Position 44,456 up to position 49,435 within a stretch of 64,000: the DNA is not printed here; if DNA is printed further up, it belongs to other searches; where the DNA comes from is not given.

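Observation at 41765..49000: Near-identical 610-bp inverted repeat inside two convergent propeller genes: candidate inversion-driven N-terminal cassette switching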

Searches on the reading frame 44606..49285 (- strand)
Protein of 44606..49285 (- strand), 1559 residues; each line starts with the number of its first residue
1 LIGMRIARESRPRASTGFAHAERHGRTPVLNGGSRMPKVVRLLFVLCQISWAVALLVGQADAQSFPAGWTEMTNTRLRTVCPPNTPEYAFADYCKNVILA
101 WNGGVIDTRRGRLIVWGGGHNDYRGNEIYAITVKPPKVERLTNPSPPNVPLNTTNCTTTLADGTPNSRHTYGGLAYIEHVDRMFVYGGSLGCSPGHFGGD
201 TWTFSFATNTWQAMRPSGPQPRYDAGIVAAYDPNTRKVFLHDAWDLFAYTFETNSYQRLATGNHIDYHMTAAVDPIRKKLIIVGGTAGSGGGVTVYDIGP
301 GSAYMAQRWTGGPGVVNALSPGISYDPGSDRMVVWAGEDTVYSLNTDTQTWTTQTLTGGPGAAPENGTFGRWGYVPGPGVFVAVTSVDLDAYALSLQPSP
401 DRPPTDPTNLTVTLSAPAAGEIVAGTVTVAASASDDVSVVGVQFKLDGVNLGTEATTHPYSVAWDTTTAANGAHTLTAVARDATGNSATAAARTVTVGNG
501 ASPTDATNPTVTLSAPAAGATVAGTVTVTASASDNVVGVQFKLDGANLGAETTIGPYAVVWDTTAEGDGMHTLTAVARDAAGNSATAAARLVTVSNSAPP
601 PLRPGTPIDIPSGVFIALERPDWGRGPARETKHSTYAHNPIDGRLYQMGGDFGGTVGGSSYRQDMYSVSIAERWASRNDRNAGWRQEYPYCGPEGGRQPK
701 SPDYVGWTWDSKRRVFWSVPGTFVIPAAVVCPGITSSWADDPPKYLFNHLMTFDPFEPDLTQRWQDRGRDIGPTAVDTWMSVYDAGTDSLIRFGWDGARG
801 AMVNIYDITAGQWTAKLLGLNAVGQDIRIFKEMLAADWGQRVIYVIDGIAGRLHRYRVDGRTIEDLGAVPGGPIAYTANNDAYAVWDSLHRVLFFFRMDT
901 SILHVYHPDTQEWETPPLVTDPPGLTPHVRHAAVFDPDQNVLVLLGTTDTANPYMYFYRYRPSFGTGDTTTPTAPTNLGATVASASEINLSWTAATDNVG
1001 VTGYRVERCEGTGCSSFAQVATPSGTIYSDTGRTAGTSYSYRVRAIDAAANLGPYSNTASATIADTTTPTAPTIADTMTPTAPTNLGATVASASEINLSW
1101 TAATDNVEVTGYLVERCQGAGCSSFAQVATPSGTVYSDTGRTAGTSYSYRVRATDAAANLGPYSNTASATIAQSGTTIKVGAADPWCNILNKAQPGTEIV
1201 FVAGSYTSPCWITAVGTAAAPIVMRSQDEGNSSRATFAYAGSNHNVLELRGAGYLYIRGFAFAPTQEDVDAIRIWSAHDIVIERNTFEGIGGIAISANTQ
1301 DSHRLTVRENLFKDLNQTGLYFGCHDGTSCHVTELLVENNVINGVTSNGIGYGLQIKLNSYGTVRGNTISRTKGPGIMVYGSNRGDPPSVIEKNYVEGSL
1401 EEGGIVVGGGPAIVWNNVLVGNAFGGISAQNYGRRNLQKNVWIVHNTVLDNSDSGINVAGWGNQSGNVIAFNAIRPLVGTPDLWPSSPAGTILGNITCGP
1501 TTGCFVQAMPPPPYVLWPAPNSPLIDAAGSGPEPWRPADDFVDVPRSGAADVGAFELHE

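Call 6: search_protein_families(library=pfam, proteins=[window:44606-49285:-], max_evalue=0.01)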
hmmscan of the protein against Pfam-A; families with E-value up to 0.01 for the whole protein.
window:44606-49285:- (1559 aa): 10 families
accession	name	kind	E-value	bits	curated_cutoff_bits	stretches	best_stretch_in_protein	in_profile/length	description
PF17957.7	Big_7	-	1.5e-29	102.9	24.1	2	411-478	2-70/70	Bacterial Ig domain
PF00041.27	fn3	-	7.6e-16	58.5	25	2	974-1059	2-81/84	Fibronectin type III domain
PF13229.12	Beta_helix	-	5.7e-15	55.7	25.9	2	1271-1434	2-149/158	Right handed beta helix region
PF24681.1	Kelch_KLHDC2_KLHL20_DRC7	-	9.1e-15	55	50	1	105-285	57-221/221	KLHDC2/KLHL20/DRC7 Kelch-repeats domain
PF05048.19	NosD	-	6.3e-09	36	23.6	1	1266-1423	35-173/212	Periplasmic copper-binding protein (NosD)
PF24981.1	Beta-prop_ATRN-LZTR1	-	2.4e-06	27.5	50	1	174-286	43-168/289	Attractin/LZTR1 beta-propeller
PF13415.12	Kelch_3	-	9.1e-06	26.2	22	1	181-223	2-41/48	Galactose oxidase, central domain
PF19077.6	Big_13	-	0.00037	21.4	27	0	534-593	38-99/102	Bacterial Ig-like domain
PF13750.12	Big_3_3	-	0.0011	19.1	27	0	460-534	3-74/157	Bacterial Ig-like domain (group 3)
PF25788.1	Ig_Rha78A_N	-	0.0023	18.6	27.4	0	985-1061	17-99/105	Rha78A-like, N-terminal immunoglobulin domain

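Call 20: find_related_loci(query=window:44606-49180:-, collection=genome_contigs, flank=10000)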
Query window:44606-49180:- (1524 aa) in genome_contigs; peptide patterns used: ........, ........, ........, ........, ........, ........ (x = any residue, [..] = any of these).
27 stretches matched a pattern; 1 encode a relative of the query (tblastn E <= 1e-3); 1 distinct loci.
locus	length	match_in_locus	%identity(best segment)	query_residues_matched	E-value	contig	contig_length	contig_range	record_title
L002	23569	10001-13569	64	3-1521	1e-152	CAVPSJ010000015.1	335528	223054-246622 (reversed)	MAG: uncultured delta proteobacterium isolate MFD10007.bin.2.36 genome assembly, contig: contig_6691, whole genome shotg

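Call 24: find_homologous_proteins(query=window:44606-49180:-, max_evalue=1e-30)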
Query window:44606-49180:- (1524 aa): 1389 proteins with E <= 1e-30 among 8000 candidates; the best 120 are listed.
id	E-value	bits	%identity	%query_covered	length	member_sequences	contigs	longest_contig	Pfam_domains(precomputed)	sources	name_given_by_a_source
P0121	0.0e+0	1588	58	12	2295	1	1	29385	PF27332.1,PF17957.8,PF13750.13,PF17996.8,PF06832.19,PF15983.11,PF00082.28,PF10991.16,PF19077.7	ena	-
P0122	0.0e+0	1505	53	14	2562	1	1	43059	PF07495.20,PF11797.15,PF17957.8,PF13385.14,PF13750.13,PF02973.23,PF25919.1,PF02210.32,PF19077.7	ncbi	ncbi:MAG TPA: Ig-like domain-containing protein [Chitinophagaceae bacterium]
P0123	0.0e+0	1480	61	13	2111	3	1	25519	PF27332.1,PF21868.4,PF14347.12,PF02494.23,PF17957.8,PF13385.14,PF13750.13,PF16640.12,PF22091.3,PF11088.13,PF10648.16,PF19077.7,PF09134.17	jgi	jgi:hypothetical protein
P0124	0.0e+0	1448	54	13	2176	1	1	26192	PF09506.17,PF17957.8,PF13750.13,PF10646.15,PF17996.8,PF06832.19,PF00082.28,PF10991.16,PF19077.7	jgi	jgi:subtilisin family serine protease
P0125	0.0e+0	1370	63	13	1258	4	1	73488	PF27332.1,PF02494.23,PF17957.8,PF13750.13,PF25919.1,PF21865.3,PF15983.11,PF19077.7,PF09134.17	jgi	jgi:chitodextrinase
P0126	0.0e+0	1269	55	13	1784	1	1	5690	PF02494.23,PF17957.8,PF13750.13,PF06832.19,PF11088.13,PF19077.7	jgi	jgi:hypothetical protein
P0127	0.0e+0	1264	66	12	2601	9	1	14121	PF13313.12,PF17957.8,PF13750.13,PF20254.4,PF11088.13,PF19077.7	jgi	-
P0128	0.0e+0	1239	58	13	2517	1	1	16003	PF16655.13,PF13418.13,PF25059.2,PF24681.2,PF13415.13,PF17957.8,PF09118.18,PF24981.2,PF25788.3,PF01344.32,PF07250.18,PF13964.13,PF25833.1,PF16794.12,PF00041.28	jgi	jgi:fibronectin type 3 domain-containing protein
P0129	0.0e+0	1163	50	13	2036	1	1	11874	PF27332.1,PF17957.8,PF13750.13,PF17996.8,PF06832.19,PF00082.28,PF19077.7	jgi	jgi:hypothetical protein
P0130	0.0e+0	1155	57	13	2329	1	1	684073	PF15418.13,PF14347.12,PF02494.23,PF17957.8,PF13385.14,PF13750.13,PF15983.11,PF00041.28,PF11088.13,PF19077.7,PF22838.2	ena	-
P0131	0.0e+0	1144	57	12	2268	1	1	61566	PF07495.20,PF18981.7,PF13754.13,PF02494.23,PF17957.8,PF13385.14,PF13750.13,PF02210.32,PF19077.7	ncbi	-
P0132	0.0e+0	1125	60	28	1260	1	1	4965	PF13229.13,PF17957.8,PF05048.20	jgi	jgi:hypothetical protein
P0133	0.0e+0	1119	58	13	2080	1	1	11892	PF07679.23,PF07646.22,PF13418.13,PF08940.18,PF07250.18,PF13415.13,PF17957.8,PF13750.13,PF09118.18,PF24981.2,PF01344.32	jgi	jgi:Galactose oxidase-like, Early set domain/Bacterial Ig domain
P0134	0.0e+0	1099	53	30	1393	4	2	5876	PF24681.2,PF13415.13,PF17957.8,PF24981.2,PF00041.28,PF19077.7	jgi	-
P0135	0.0e+0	1065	65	12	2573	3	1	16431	PF27332.1,PF02494.23,PF17957.8,PF13750.13,PF00688.25,PF06848.18,PF11088.13,PF19077.7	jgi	jgi:hypothetical protein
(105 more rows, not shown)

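Call 31: find_related_loci(query=window:44606-49180:-, collection=metagenome_contigs, flank=10000)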
Query window:44606-49180:- (1524 aa) in metagenome_contigs; peptide patterns used: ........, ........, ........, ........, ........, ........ (x = any residue, [..] = any of these).
30 stretches matched a pattern; 6 encode a relative of the query (tblastn E <= 1e-3); 6 distinct loci.
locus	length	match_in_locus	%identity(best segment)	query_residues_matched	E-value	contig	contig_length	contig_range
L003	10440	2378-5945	65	3-1521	1e-153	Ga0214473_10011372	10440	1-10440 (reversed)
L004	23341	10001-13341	63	63-1521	5e-148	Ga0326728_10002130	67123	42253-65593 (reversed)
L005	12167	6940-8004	64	573-925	2e-139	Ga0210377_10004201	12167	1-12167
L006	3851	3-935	66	615-925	7e-130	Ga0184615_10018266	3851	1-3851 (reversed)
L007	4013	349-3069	39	34-972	2e-69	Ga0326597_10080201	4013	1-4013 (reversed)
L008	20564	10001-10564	29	933-1125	3e-4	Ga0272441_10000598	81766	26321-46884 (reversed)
